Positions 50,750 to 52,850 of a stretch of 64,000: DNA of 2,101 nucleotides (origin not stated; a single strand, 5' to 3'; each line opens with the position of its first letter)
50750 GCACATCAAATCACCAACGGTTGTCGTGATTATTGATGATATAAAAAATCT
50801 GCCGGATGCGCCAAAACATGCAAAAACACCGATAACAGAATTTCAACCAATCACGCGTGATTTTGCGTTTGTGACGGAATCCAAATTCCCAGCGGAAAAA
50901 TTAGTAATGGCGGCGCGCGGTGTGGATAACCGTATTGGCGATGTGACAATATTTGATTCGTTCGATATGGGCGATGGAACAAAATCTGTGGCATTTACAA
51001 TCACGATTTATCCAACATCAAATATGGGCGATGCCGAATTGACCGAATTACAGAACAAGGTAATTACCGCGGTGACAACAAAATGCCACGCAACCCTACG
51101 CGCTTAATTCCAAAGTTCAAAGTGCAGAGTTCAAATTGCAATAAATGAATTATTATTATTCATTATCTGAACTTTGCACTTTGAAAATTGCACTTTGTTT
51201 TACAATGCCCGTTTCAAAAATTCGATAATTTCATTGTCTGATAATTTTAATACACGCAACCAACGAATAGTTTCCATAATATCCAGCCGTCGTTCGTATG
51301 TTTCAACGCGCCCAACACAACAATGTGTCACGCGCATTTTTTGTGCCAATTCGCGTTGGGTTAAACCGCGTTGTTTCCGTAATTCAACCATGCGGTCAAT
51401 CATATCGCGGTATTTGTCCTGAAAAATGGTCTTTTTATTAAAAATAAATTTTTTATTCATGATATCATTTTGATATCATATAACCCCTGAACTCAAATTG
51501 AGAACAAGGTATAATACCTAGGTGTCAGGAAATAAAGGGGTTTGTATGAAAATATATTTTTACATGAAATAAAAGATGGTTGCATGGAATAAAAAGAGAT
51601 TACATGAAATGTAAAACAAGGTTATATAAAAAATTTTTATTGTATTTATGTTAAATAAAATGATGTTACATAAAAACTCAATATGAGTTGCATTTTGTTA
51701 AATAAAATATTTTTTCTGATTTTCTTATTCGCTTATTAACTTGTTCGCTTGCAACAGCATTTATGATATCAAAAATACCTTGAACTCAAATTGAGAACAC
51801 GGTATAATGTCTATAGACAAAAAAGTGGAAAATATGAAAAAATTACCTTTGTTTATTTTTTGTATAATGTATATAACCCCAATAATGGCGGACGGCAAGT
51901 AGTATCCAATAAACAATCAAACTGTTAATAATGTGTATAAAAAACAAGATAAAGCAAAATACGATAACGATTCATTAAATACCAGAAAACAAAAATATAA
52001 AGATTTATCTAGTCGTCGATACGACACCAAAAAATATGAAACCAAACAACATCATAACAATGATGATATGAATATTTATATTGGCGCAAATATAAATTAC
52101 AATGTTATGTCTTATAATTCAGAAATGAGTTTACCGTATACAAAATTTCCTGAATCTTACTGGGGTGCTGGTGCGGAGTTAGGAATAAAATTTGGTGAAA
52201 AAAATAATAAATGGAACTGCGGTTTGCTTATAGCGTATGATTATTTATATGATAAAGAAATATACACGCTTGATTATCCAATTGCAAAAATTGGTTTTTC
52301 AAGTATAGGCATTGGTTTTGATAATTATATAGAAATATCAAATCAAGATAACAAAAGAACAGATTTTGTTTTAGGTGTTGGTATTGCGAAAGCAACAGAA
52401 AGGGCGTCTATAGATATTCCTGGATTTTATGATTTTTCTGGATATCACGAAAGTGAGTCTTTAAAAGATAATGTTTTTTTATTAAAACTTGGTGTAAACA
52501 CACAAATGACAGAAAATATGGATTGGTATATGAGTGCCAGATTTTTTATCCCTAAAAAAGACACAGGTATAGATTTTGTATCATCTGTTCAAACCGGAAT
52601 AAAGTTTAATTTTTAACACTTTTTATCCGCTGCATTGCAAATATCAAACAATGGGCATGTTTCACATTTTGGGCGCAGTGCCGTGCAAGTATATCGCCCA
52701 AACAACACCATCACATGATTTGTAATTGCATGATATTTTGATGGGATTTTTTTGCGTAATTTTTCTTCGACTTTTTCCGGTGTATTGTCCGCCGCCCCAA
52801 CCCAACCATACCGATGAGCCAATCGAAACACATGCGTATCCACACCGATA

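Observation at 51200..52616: Outer-membrane beta-barrel gene with an in-frame amber codon after its signal peptide, behind a duplicated consensus promoter, iteron-like repeats and a divergent XRE regulator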

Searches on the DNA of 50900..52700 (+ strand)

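Call 23: search_rna_families(source=window, start=50900, end=52700, threshold=evalue, max_evalue=1)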
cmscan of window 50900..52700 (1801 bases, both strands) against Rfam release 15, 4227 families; matches with E-value up to 1: 6.
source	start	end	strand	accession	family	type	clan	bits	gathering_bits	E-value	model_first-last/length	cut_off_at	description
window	51108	51193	-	RF00051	mir-17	Gene; miRNA;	-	23.1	49.5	0.022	1-80/80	no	mir-17 microRNA precursor family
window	51111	51197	-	RF04251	MIR5070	Gene; miRNA;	CL00139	21.9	100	0.41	1-116/116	no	MIR5070 microRNA precursor family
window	51116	51185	+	RF03498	mir-3145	Gene; miRNA;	-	21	98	0.56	1-84/84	no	mir-3145 microRNA precursor family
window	51112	51189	-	RF03743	MIR7696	Gene; miRNA;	-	21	83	0.73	1-88/88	no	MIR7696 microRNA precursor family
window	51121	51180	+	RF03205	mir-1898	Gene; miRNA;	-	21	78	0.97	1-61/61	no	mir-1898 microRNA precursor family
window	51116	51185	-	RF03498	mir-3145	Gene; miRNA;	-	20.8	98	0.63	1-84/84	no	mir-3145 microRNA precursor family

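Call 57: search_dna_similar(query=window:51150-52650:+, collection=phages, mode=distant, max_rows=10)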
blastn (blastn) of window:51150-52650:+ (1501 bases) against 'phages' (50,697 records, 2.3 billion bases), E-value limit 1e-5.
No match.

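Call 58: search_dna_similar(query=window:51150-52650:+, collection=plasmids, mode=distant, max_rows=10)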
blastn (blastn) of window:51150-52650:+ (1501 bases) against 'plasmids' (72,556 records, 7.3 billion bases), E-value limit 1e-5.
No match.
